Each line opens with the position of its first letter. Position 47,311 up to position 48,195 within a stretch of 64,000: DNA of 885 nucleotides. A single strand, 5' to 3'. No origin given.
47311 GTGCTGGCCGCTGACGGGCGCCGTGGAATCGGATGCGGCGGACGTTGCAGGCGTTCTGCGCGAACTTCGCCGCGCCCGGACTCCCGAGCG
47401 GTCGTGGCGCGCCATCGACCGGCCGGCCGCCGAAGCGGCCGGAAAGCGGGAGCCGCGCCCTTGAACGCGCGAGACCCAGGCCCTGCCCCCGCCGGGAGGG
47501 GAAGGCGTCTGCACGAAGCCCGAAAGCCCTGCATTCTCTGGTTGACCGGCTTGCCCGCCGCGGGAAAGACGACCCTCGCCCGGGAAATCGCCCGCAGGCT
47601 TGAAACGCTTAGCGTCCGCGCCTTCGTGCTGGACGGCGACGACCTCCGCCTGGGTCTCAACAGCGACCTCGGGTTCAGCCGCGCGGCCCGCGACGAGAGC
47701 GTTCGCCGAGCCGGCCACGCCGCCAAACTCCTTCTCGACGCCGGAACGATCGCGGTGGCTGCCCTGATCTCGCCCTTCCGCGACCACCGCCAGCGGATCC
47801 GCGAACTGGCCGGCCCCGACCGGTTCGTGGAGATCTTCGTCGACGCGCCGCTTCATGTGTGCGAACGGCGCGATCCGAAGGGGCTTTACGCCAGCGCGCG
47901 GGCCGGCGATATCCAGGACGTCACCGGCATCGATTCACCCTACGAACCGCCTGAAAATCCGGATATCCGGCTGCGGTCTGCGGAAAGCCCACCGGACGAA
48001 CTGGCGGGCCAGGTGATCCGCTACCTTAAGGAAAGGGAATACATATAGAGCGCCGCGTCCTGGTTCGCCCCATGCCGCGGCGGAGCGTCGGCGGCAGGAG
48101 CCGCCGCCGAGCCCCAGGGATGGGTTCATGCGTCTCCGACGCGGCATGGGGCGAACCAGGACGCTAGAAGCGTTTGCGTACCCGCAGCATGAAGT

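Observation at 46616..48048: CysD-like protein missing a conserved internal segment, no CysN GTPase, followed by stand-alone CysC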

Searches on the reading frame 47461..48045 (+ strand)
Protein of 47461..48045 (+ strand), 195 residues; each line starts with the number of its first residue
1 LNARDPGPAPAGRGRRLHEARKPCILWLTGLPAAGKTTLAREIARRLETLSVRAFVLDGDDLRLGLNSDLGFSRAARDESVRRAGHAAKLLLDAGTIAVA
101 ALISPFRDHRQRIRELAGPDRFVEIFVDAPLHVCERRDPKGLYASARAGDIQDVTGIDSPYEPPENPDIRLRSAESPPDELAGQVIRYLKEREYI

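Call 3: search_protein_families(library=pfam, proteins=[window:47461-48045:+], max_evalue=0.01)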
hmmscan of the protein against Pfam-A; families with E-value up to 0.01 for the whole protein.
window:47461-48045:+ (195 aa): 8 families
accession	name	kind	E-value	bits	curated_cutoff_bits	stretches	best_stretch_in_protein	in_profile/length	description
PF01583.26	APS_kinase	-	5.6e-58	195.7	21.1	1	22-171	1-151/152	Adenylylsulphate kinase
PF13671.12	AAA_33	-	5.7e-09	36.9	27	1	26-137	2-114/143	AAA domain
PF13238.12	AAA_18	-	3.6e-05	24.7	29.4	1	28-137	3-107/128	AAA domain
PF13191.12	AAA_16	-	4.3e-05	24.5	32.6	1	22-128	23-139/167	AAA ATPase domain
PF24883.2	NPHP3_N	-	8.5e-05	23.2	24.8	1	20-50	19-49/164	Nephrocystin 3, N-terminal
PF08433.16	KTI12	-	0.00026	21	22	1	27-82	5-57/271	Chromatin associated protein KTI12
PF01591.24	6PF2K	-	0.0018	18.1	27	1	22-57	12-47/223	6-phosphofructo-2-kinase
PF06414.18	Zeta_toxin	-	0.002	18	22.3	1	17-63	10-55/199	Zeta toxin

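Call 17: search_protein_families(library=ncbifam, proteins=[window:47461-48045:+], max_evalue=0.00001)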
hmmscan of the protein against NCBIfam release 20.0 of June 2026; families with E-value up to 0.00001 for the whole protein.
window:47461-48045:+ (195 aa): 7 families
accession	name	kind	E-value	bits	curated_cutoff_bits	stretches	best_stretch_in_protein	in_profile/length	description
NF004035.0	PRK05506.1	subfamily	1.8e-65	221.4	715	1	17-193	454-630/632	bifunctional sulfate adenylyltransferase subunit 1/adenylylsulfate kinase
NF003013.0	PRK03846.1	subfamily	8.9e-65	218.1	163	1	15-195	20-200/202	adenylyl-sulfate kinase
TIGR00455.1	apsK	equivalog_domain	2e-63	213.4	138.7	1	15-189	10-184/184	adenylyl-sulfate kinase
NF002059.0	PRK00889.1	subfamily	3.8e-53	179.8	244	1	22-195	4-175/177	adenylyl-sulfate kinase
NF004040.0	PRK05537.1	equivalog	4e-53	180.7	669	1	21-195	394-570/572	bifunctional sulfate adenylyltransferase/adenylylsulfate kinase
NF004041.0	PRK05541.1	subfamily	5.5e-31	107.9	127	1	20-173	4-153/176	adenylyl-sulfate kinase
TIGR03574.1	selen_PSTK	equivalog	8.2e-06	25.4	290.5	0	26-66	2-42/249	L-seryl-tRNA(Sec) kinase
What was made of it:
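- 47461..48048 (+): cysC (APS kinase, 195 aa), TTG start overlapping the cysD stop (TTGA). TIGR00455 at 213 bits against 138.7, and NF003013 at 218 against 163 (calls 3, 17).
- On CysC (APS kinase), for the downstream gene 47461-48048: TIGR00455 at 213.4 against 138.7, and NF003013 at 218.1 against 163 (calls 3, 17).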

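Call 49: find_homologous_proteins(query=window:47461-48045:+, max_evalue=1e-10)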
Query window:47461-48045:+ (195 aa): 6837 proteins with E <= 1e-10 among 8000 candidates; the best 120 are listed.
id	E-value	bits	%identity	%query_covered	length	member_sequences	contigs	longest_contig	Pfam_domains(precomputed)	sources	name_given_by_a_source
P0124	6.2e-123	426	100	100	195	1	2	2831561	PF13671.13,PF01583.27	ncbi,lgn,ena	-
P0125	3.2e-115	401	94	100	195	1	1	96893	PF13671.13,PF13238.13,PF01583.27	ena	-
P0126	7.4e-111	387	92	100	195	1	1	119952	PF13671.13,PF01583.27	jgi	-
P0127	5.0e-106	371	88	100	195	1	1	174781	PF13671.13,PF01583.27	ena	-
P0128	6.5e-106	370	89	100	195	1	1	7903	PF13671.13,PF01583.27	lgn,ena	-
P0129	8.0e-106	370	88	100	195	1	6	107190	PF13671.13,PF01583.27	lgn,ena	-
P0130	1.1e-105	370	90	100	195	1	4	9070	PF13671.13,PF01583.27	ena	-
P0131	4.3e-105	368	88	100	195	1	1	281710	PF13671.13,PF01583.27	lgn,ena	-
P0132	1.2e-104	366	87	100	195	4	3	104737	PF24883.3,PF13671.13,PF01583.27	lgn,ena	-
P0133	2.7e-104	365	88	100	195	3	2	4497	PF13671.13,PF13191.13,PF01583.27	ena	-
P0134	1.2e-103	363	87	100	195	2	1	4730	PF13671.13,PF01583.27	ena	-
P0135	3.3e-103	362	87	100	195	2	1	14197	PF13671.13,PF01583.27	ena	-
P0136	3.4e-103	362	86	100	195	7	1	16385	PF13671.13,PF01583.27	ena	-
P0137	4.7e-103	361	87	100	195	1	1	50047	PF13671.13,PF01583.27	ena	-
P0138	8.8e-103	360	87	100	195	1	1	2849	PF13671.13,PF01583.27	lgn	-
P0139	2.6e-102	359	85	100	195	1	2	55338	PF13671.13,PF01583.27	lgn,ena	-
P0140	2.9e-102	358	88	93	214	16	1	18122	PF13671.13,PF01583.27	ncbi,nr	ncbi:MAG: adenylyl-sulfate kinase [Gammaproteobacteria bacterium]|nr:adenylyl-sulfate kinase [Gammap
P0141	5.0e-102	358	88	100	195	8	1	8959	PF13671.13,PF01583.27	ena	-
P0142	6.8e-102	357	86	100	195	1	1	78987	PF13671.13,PF01583.27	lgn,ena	-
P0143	9.8e-102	357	86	100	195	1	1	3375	PF13671.13,PF01583.27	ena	-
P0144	2.6e-101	355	86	100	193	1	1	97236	PF13671.13,PF13238.13,PF01583.27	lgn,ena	-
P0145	4.2e-101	355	84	100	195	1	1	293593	PF13671.13,PF01583.27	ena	-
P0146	5.7e-101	354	87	100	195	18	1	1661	PF13671.13,PF01583.27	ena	-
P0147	6.3e-101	354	85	100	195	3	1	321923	PF13671.13,PF01583.27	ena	-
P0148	9.3e-101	354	84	100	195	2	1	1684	PF13671.13,PF01583.27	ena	-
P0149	1.2e-100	353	86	100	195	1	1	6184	PF13671.13,PF13238.13,PF01583.27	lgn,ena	-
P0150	1.4e-100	353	85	100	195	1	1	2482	PF13671.13,PF01583.27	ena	-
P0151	3.5e-100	352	88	93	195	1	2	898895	PF13671.13,PF01583.27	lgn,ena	-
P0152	7.1e-100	351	91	91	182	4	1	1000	PF13671.13,PF01583.27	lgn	-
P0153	1.3e-99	350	84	100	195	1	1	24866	PF13671.13,PF01583.27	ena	-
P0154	2.0e-99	349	84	100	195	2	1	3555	PF13671.13,PF01583.27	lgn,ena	-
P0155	2.7e-99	349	85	100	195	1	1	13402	PF13671.13,PF01583.27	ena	-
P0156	3.4e-99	348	89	92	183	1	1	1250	PF13671.13,PF08433.17,PF01583.27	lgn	-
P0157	9.5e-99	347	87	96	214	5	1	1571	PF13671.13,PF01583.27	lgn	-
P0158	1.5e-98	346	83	100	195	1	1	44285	PF13671.13,PF01583.27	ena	-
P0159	2.3e-98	346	85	100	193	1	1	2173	PF13671.13,PF01583.27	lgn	-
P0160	6.5e-98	344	84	100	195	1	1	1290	PF13671.13,PF01583.27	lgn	-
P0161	2.1e-97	343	91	91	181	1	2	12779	PF13671.13,PF13238.13,PF01583.27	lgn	-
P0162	3.8e-97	342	82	100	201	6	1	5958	PF24883.3,PF13671.13,PF01583.27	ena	-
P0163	6.8e-95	334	80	100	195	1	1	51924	PF13671.13,PF01583.27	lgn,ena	-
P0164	1.7e-93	330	80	100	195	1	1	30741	PF13671.13,PF13238.13,PF01583.27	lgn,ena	-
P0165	5.5e-93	328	78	100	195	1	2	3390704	PF13671.13,PF01583.27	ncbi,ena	-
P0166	2.5e-92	326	83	89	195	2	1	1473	PF13671.13,PF13238.13,PF13191.13,PF01583.27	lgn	-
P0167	4.0e-92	325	78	100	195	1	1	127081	PF24883.3,PF13671.13,PF01583.27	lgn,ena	-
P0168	6.1e-92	325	79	100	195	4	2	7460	PF13671.13,PF13238.13,PF01583.27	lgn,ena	-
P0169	6.8e-91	321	78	100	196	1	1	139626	PF13671.13,PF01583.27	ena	-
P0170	1.6e-90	320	78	100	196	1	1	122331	PF13671.13,PF01583.27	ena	-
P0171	2.4e-85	303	86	85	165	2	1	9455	PF13671.13,PF01583.27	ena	-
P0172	3.6e-76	273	91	72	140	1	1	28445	PF01583.27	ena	-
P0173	5.3e-65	237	65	88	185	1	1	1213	PF13671.13,PF13238.13,PF01583.27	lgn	-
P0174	6.1e-65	237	65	88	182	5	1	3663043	PF13671.13,PF01583.27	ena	-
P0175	1.3e-63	232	62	91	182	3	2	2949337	PF13671.13,PF01583.27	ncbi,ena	-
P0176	1.5e-63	232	63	89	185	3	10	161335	PF13671.13,PF01583.27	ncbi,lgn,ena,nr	ncbi:MAG: adenylyl-sulfate kinase [Gammaproteobacteria bacterium]|nr:adenylyl-sulfate kinase [Gammap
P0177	2.3e-63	232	63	92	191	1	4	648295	PF13671.13,PF01583.27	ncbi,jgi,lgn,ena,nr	ncbi:MAG: adenylyl-sulfate kinase [Gammaproteobacteria bacterium]|nr:adenylyl-sulfate kinase [Gammap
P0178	3.0e-63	231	63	92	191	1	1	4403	PF13671.13,PF01583.27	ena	-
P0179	3.6e-62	228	64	87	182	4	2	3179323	PF13671.13,PF01583.27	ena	-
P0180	9.4e-62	226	63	88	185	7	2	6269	PF13671.13,PF01583.27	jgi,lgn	-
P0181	1.1e-61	226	62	89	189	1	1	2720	PF13671.13,PF01583.27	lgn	-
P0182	1.9e-61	225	63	88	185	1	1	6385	PF13671.13,PF13238.13,PF01583.27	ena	-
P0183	2.5e-61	225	63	86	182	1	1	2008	PF13671.13,PF01583.27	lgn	-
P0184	7.2e-61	223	61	88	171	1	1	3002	PF13671.13,PF01583.27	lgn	-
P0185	7.7e-61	223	65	86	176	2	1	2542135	PF13671.13,PF08433.17,PF01583.27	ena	-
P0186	1.2e-60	223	62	89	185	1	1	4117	PF13671.13,PF13238.13,PF01583.27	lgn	-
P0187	1.4e-60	223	61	91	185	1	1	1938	PF13671.13,PF08433.17,PF01583.27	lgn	-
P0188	1.7e-60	222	62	93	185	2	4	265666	PF13671.13,PF13238.13,PF01583.27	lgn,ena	-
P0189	1.9e-60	222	61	89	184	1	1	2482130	PF13671.13,PF01583.27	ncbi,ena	-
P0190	2.9e-60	221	63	87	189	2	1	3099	PF13671.13,PF13238.13,PF01583.27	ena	-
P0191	3.3e-60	221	62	88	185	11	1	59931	PF24883.3,PF13671.13,PF08433.17,PF13238.13,PF01583.27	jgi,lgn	-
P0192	6.6e-60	220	60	90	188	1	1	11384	PF24883.3,PF13671.13,PF01583.27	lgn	-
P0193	8.6e-60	220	60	89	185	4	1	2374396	PF13671.13,PF01583.27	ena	-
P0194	8.8e-60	220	60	90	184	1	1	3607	PF13671.13,PF08433.17,PF01583.27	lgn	-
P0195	1.3e-59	219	61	88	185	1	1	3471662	PF13671.13,PF08433.17,PF01583.27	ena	-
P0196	4.2e-59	218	63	88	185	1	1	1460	PF13671.13,PF08433.17,PF01583.27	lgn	-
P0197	4.6e-59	218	55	93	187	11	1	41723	PF13671.13,PF01583.27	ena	-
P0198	8.1e-59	217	55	91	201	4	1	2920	PF13671.13,PF01583.27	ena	-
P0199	2.1e-58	215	56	88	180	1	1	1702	PF13671.13,PF13238.13,PF01583.27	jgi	jgi:bifunctional enzyme CysN/CysC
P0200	2.6e-58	215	57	92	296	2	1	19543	PF22594.3,PF13671.13,PF01583.27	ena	-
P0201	2.8e-58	215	62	86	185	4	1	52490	PF13671.13,PF08433.17,PF13238.13,PF01583.27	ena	-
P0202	3.6e-58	215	53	96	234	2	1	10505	PF13671.13,PF08433.17,PF01583.27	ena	-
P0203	4.1e-58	214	61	87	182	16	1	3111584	PF13671.13,PF08433.17,PF13238.13,PF01583.27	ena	-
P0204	4.1e-58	214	63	86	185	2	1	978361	PF13671.13,PF08433.17,PF13238.13,PF01583.27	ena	-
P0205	4.7e-58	214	55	92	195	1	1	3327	PF13671.13,PF01583.27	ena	-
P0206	6.7e-58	214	53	90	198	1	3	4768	PF13671.13,PF01583.27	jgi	-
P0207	8.9e-58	213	59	87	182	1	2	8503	PF13671.13,PF01583.27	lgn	-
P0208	1.0e-57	213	58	86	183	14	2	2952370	PF13671.13,PF01583.27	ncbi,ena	-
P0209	1.4e-57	213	55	88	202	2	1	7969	PF01583.27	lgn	-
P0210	1.5e-57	213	55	91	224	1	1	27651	PF13671.13,PF01583.27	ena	-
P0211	5.7e-57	211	57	90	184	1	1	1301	PF13671.13,PF01583.27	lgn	-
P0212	1.2e-56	210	52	93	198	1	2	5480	PF13671.13,PF01583.27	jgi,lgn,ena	jgi:adenylylsulfate kinase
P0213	1.3e-56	210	54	92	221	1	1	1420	PF01583.27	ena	-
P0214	1.7e-56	209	54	94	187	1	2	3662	PF13671.13,PF13238.13,PF01583.27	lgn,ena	-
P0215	2.1e-56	209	53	90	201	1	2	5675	PF13671.13,PF01583.27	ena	-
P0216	2.3e-56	209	52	90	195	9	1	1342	PF13671.13,PF08433.17,PF13238.13,PF01583.27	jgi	jgi:bifunctional enzyme CysN/CysC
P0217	2.4e-56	209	55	91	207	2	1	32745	PF13671.13,PF01583.27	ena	-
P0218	2.6e-56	209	59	89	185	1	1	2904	PF13671.13,PF01583.27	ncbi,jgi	-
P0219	3.0e-56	208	55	88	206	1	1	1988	PF13671.13,PF01583.27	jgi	jgi:bifunctional enzyme CysN/CysC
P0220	3.0e-56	208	60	86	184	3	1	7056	PF13671.13,PF01583.27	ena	-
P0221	3.6e-56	208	54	90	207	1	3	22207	PF13671.13,PF01583.27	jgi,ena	-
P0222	4.1e-56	208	53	91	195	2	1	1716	PF13671.13,PF01583.27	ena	-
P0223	5.6e-56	207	54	91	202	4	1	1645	PF13671.13,PF01583.27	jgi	-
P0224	7.3e-56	207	55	88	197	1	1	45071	PF13671.13,PF13191.13,PF01583.27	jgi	jgi:adenylylsulfate kinase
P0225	8.3e-56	207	51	90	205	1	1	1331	PF13671.13,PF01583.27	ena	-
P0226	1.0e-55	207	53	90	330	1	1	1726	PF22594.3,PF13671.13,PF01583.27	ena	-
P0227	1.3e-55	206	57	92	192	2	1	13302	PF13671.13,PF01583.27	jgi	-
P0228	1.4e-55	206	55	90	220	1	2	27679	PF06414.19,PF13671.13,PF13238.13,PF01583.27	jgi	jgi:bifunctional enzyme CysN/CysC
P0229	1.6e-55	206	58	89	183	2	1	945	PF13671.13,PF01583.27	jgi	jgi:adenylyl-sulfate kinase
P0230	1.7e-55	206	55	93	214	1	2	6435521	PF13671.13,PF13238.13,PF01583.27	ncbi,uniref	ncbi:adenylyl-sulfate kinase [Methylobacterium sp. SyP6R]|uniref:adenylyl-sulfate kinase n=1 Tax=Met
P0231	2.0e-55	206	53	91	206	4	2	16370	PF13671.13,PF01583.27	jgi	jgi:bifunctional enzyme CysN/CysC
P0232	2.1e-55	206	54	88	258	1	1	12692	PF22594.3,PF13671.13,PF01583.27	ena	-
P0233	2.4e-55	205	53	87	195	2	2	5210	PF13671.13,PF08433.17,PF01583.27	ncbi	-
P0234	2.9e-55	205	51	93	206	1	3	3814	PF13671.13,PF13238.13,PF01583.27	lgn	-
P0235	3.3e-55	205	53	90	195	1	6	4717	PF13671.13,PF01583.27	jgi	jgi:bifunctional enzyme CysN/CysC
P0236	3.8e-55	205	56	89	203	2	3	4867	PF13671.13,PF13238.13,PF01583.27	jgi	jgi:adenylyl-sulfate kinase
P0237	4.0e-55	205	56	88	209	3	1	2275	PF13671.13,PF01583.27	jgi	jgi:bifunctional enzyme CysN/CysC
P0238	4.9e-55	204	52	91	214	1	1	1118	PF13671.13,PF13238.13,PF01583.27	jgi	-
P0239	5.7e-55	204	54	88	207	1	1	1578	PF13671.13,PF13238.13,PF01583.27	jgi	jgi:bifunctional enzyme CysN/CysC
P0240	5.8e-55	204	53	89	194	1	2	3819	PF13671.13,PF13238.13,PF01583.27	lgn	-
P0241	6.4e-55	204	49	96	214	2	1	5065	PF13671.13,PF13238.13,PF01583.27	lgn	-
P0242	6.8e-55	204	55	90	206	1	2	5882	PF13671.13,PF01583.27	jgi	jgi:adenylyl-sulfate kinase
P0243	8.7e-55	204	52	90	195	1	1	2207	PF13671.13,PF08433.17,PF01583.27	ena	-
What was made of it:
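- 47461..48048 (+): Homologs form the same two clades as the CysD partner (call 49).
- Tried and rejected: However, the nearest CysC relatives outside the clade are a mix of stand-alone kinases and CysNC fragments at 52-57% identity (call 49).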

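Call 64: find_encoding_contigs(protein=P0208, flank=10000, max_places=1)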
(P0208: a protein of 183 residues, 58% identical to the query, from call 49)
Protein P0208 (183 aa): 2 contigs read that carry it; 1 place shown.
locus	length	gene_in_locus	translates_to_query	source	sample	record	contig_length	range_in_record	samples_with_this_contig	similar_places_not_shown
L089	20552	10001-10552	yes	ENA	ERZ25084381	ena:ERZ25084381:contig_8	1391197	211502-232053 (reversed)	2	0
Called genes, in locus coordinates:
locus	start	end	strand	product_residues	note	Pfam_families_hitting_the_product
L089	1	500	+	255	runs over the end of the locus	PF03372:Exo_endo_phos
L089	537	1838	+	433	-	PF07690:MFS_1, PF13000:Acatn, PF13347:MFS_2 (weak)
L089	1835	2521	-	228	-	PF02390:Methyltransf_4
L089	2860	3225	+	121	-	PF10439:Bacteriocin_IIc (weak), PF21724:DUF6861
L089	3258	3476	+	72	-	-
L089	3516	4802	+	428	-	PF25919:BSH_CusB (faint), PF00364:Biotin_lipoyl (faint), PF26002:Beta-barrel_AprE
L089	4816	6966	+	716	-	PF03412:Peptidase_C39, PF00664:ABC_membrane, PF00005:ABC_tran, PF13304:AAA_21 (faint)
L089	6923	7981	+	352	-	PF00730:HhH-GPD, PF00633:HHH, PF14815:NUDIX_4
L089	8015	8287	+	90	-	PF04362:Iron_traffic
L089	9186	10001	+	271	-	PF01507:PAPS_reduct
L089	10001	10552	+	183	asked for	PF01583:APS_kinase, PF13671:AAA_33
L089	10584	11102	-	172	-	PF07681:DoxX (weak)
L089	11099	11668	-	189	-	-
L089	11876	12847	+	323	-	PF13793:Pribosyltran_N, PF00156:Pribosyltran, PF14572:Pribosyl_synth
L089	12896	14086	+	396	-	PF06609:TRI12 (weak), PF00083:Sugar_tr, PF07690:MFS_1, PF05977:MFS_3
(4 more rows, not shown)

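Call 65: find_encoding_contigs(protein=P0174, flank=10000, max_places=1)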
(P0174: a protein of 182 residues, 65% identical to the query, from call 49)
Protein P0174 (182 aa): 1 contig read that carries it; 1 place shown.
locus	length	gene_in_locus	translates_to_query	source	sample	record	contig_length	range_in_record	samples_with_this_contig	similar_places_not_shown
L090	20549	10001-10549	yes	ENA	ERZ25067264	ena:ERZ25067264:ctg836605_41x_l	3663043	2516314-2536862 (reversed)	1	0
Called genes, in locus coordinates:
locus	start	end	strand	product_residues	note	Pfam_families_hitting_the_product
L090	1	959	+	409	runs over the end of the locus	PF00764:Arginosuc_synth, PF20979:Arginosuc_syn_C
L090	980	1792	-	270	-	PF06314:ADC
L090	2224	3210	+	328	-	PF00089:Trypsin, PF13365:Trypsin_2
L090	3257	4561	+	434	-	PF00578:AhpC-TSA, PF08534:Redoxin, PF00085:Thioredoxin (weak), PF13905:Thioredoxin_8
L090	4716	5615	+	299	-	-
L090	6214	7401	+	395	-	PF13173:AAA_14, PF13401:AAA_22 (faint), PF13635:DUF4143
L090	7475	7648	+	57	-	PF01527:HTH_Tnp_1, PF13384:HTH_23 (weak), PF13518:HTH_28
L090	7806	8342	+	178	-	-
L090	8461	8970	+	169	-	PF08843:AbiEii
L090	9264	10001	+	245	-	PF01507:PAPS_reduct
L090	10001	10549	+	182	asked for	PF01583:APS_kinase, PF13671:AAA_33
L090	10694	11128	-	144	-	-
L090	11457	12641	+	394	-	PF13356:Arm-DNA-bind_3, PF22022:Phage_int_M, PF00589:Phage_integrase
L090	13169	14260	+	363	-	-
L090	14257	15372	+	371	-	PF13481:AAA_25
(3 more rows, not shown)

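Call 66: find_encoding_contigs(protein=P0185, flank=10000, max_places=1)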
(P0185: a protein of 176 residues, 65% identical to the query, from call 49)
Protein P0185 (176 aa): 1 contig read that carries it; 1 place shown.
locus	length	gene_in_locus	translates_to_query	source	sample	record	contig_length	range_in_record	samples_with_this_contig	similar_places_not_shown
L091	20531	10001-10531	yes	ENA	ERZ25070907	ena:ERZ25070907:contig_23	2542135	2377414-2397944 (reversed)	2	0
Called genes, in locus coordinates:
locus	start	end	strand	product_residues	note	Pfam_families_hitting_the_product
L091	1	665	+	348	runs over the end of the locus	PF13489:Methyltransf_23 (weak), PF13847:Methyltransf_31 (weak), PF08241:Methyltransf_11 (weak)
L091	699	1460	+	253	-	PF00106:adh_short, PF08659:KR, PF13561:adh_short_C2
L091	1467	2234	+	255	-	PF03372:Exo_endo_phos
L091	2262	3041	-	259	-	PF02390:Methyltransf_4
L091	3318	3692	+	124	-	-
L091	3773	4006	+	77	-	-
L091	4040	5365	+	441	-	PF25919:BSH_CusB (faint), PF00364:Biotin_lipoyl (faint), PF26002:Beta-barrel_AprE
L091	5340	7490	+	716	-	PF03412:Peptidase_C39, PF00664:ABC_membrane, PF00005:ABC_tran, PF02463:SMC_N (faint), PF13304:AAA_21 (faint)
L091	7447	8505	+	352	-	PF00730:HhH-GPD, PF14815:NUDIX_4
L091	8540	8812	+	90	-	PF04362:Iron_traffic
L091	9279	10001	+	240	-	PF01507:PAPS_reduct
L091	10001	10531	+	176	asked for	PF01583:APS_kinase, PF08433:KTI12 (weak), PF13671:AAA_33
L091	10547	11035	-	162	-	PF07681:DoxX (weak)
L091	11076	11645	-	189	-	-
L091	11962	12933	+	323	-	PF13793:Pribosyltran_N, PF00156:Pribosyltran, PF14572:Pribosyl_synth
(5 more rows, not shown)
